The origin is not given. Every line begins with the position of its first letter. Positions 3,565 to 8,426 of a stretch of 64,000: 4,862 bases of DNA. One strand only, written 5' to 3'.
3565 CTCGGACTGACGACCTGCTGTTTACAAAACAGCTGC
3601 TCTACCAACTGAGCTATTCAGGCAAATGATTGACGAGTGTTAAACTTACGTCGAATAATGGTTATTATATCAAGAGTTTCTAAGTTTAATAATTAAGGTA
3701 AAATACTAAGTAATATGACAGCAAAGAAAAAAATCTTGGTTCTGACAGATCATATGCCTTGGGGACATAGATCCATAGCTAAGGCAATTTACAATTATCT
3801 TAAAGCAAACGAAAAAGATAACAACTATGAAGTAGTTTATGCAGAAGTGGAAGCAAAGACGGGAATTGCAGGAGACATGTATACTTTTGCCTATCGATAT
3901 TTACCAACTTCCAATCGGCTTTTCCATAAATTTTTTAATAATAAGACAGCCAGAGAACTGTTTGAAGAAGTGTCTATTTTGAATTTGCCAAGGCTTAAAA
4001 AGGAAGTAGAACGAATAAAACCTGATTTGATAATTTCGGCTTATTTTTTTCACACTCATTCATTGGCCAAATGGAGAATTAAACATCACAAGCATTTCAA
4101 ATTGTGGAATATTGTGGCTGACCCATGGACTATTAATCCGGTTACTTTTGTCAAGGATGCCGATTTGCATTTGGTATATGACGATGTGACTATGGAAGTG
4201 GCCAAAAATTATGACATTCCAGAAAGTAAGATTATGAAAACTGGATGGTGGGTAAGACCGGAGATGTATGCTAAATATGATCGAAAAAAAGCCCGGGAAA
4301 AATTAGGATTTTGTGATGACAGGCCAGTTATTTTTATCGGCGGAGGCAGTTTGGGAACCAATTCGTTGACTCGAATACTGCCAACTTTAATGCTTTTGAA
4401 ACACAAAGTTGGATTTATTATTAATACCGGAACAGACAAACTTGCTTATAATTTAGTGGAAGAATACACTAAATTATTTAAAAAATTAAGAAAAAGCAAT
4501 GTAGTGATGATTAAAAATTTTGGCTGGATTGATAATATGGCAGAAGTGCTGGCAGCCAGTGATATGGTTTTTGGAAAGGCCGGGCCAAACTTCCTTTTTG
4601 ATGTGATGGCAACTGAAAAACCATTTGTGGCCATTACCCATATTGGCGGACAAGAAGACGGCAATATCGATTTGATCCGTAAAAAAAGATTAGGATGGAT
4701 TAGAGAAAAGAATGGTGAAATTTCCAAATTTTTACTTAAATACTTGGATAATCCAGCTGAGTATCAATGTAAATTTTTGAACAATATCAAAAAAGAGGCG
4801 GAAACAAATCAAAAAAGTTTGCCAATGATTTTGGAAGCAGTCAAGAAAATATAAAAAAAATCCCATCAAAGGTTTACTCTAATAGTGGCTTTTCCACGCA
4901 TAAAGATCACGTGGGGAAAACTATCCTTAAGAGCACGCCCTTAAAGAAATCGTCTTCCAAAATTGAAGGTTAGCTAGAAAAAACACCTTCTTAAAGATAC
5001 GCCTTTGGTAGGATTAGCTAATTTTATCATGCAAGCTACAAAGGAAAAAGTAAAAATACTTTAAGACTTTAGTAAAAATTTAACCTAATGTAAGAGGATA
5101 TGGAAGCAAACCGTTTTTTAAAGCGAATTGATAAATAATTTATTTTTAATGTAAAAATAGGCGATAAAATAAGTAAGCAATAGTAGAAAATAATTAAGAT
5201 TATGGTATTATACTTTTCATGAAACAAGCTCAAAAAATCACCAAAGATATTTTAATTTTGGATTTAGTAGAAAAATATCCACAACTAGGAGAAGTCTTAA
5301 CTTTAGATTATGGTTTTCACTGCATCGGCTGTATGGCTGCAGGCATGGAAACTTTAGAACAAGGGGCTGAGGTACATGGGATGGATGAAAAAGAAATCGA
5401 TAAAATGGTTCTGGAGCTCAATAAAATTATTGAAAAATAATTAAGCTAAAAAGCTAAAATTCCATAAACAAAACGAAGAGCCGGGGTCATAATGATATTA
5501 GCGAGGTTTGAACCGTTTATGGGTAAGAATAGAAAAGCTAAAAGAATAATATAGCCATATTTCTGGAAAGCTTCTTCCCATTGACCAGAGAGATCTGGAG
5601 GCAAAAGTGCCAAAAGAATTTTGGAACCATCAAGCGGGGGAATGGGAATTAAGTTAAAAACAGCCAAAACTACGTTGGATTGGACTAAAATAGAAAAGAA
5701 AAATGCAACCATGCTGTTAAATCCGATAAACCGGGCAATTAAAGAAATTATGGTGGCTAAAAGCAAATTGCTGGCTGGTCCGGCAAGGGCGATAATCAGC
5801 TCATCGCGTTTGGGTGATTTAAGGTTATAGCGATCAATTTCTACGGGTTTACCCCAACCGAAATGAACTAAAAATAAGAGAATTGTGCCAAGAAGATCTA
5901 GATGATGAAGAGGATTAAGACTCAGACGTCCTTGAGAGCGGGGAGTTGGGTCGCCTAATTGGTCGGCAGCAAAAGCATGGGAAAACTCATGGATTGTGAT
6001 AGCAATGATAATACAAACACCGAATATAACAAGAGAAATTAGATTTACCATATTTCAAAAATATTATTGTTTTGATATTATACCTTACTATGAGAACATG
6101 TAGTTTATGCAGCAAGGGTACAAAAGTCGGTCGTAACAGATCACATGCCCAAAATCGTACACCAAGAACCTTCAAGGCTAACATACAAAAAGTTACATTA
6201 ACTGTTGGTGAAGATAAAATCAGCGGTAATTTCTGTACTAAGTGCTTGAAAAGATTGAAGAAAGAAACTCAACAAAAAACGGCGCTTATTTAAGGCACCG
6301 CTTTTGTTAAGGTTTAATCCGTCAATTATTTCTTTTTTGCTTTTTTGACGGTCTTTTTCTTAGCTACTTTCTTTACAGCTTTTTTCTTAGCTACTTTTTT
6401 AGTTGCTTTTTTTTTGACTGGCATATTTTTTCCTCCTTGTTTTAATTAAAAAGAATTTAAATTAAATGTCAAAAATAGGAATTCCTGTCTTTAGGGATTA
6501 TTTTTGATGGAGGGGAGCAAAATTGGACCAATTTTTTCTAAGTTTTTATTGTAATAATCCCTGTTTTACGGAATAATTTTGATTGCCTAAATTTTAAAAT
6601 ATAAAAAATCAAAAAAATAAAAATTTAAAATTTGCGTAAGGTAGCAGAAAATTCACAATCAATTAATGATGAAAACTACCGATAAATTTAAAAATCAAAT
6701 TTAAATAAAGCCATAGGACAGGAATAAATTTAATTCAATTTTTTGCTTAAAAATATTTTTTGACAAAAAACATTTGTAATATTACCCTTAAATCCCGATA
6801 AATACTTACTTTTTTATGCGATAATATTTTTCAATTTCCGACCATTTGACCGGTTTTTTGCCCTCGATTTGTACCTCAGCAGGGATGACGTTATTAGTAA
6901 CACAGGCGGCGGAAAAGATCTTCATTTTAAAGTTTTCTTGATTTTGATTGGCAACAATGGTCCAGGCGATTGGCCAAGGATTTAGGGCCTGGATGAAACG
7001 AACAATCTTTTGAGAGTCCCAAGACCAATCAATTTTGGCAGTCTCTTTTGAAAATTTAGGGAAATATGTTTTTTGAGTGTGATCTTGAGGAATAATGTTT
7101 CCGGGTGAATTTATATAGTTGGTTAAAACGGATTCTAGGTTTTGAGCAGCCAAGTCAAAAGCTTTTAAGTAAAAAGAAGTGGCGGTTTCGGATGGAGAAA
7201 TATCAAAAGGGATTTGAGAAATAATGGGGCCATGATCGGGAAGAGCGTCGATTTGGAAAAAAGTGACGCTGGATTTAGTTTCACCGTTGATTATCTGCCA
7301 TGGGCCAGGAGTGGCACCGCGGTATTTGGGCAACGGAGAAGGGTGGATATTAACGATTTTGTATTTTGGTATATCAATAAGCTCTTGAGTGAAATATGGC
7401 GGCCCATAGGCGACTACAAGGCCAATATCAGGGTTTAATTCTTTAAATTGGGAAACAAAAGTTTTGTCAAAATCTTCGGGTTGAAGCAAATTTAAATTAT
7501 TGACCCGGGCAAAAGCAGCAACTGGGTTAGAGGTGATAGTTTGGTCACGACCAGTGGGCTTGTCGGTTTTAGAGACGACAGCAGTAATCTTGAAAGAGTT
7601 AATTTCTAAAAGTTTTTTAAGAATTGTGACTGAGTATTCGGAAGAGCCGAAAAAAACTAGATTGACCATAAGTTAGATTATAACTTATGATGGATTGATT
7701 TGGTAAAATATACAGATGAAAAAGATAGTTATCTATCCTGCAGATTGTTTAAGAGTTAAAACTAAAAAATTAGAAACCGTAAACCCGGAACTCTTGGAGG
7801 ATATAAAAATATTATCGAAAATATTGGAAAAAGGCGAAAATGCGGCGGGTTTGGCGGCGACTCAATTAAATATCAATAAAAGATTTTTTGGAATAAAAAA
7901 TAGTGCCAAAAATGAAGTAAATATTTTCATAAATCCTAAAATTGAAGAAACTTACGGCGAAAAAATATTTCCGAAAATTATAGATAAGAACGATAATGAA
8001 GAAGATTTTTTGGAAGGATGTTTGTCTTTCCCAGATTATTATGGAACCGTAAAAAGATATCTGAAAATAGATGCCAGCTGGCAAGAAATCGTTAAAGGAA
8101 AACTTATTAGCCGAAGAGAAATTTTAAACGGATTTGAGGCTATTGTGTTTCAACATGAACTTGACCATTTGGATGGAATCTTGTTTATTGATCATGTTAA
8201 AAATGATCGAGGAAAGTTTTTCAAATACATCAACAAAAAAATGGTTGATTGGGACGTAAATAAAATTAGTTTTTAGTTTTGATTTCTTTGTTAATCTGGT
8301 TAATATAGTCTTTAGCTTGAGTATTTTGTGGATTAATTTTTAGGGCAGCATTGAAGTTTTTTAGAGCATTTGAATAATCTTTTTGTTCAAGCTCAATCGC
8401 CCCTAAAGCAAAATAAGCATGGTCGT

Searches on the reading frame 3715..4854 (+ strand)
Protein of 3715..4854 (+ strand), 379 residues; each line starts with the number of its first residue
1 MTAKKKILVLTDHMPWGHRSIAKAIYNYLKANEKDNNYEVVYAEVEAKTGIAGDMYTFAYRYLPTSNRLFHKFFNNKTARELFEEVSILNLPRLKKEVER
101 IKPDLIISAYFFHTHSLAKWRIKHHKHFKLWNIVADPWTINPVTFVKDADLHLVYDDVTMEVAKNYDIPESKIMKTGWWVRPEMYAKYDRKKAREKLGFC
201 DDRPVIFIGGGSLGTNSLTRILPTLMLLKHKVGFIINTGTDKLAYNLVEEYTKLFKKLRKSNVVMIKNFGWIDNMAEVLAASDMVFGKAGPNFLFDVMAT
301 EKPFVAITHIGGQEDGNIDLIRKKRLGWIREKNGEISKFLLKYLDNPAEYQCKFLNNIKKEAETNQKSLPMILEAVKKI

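Call 84: search_protein_families(library=pfam, proteins=[window:3715-4854:+], max_evalue=0.00001)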
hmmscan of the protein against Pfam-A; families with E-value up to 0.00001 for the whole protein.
window:3715-4854:+ (379 aa): 2 families
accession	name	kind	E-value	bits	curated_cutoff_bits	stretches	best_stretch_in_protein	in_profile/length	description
PF06925.17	MGDG_synth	-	1.7e-09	38.4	25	1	18-177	1-166/169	Monogalactosyldiacylglycerol (MGDG) synthase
PF04101.22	Glyco_tran_28_C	-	1.2e-07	32.4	22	1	205-324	1-117/166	Glycosyltransferase family 28 C-terminal domain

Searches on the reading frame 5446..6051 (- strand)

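Call 84: search_protein_families(library=pfam, proteins=[window:5446-6051:-], max_evalue=0.00001)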
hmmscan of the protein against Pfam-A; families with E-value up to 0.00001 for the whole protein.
window:5446-6051:- (201 aa): 1 family
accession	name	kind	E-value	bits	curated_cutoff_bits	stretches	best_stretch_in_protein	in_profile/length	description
PF02163.28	Peptidase_M50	-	1.1e-15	58.1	27.2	1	115-175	159-219/221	Peptidase family M50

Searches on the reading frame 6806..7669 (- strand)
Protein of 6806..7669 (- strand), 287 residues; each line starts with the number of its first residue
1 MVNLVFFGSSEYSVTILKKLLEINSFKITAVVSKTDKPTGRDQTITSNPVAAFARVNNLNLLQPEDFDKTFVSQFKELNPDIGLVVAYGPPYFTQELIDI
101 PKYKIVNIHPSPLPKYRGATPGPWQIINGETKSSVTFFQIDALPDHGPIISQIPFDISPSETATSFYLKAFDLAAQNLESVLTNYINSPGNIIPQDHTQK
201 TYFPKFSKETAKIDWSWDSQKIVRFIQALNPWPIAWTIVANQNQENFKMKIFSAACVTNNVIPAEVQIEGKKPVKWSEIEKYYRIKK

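Call 84: search_protein_families(library=pfam, proteins=[window:6806-7669:-], max_evalue=0.00001)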
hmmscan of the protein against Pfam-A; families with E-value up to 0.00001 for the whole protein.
window:6806-7669:- (287 aa): 2 families
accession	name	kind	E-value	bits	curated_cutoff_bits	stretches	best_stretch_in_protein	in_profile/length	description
PF00551.24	Formyl_trans_N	-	1e-24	87.7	26.1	1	4-178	3-177/181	Formyl transferase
PF02911.23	Formyl_trans_C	-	5.6e-11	43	21.1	1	206-258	2-49/100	Formyl transferase, C-terminal domain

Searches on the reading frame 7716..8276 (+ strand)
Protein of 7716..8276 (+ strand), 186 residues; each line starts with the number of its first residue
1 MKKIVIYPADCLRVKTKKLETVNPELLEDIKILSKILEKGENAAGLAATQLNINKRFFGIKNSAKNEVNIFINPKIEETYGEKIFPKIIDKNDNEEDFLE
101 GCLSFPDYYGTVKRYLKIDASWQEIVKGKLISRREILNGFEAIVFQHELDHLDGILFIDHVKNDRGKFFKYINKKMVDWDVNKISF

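Call 53: search_protein_families(library=pfam, proteins=[window:7716-8276:+], max_evalue=0.001)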
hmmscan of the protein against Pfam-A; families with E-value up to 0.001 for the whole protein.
window:7716-8276:+ (186 aa): 1 family
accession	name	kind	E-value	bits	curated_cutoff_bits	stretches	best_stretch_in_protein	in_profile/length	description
PF01327.26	Pep_deformylase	-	1e-35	123.1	22.8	1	1-164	1-153/156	Polypeptide deformylase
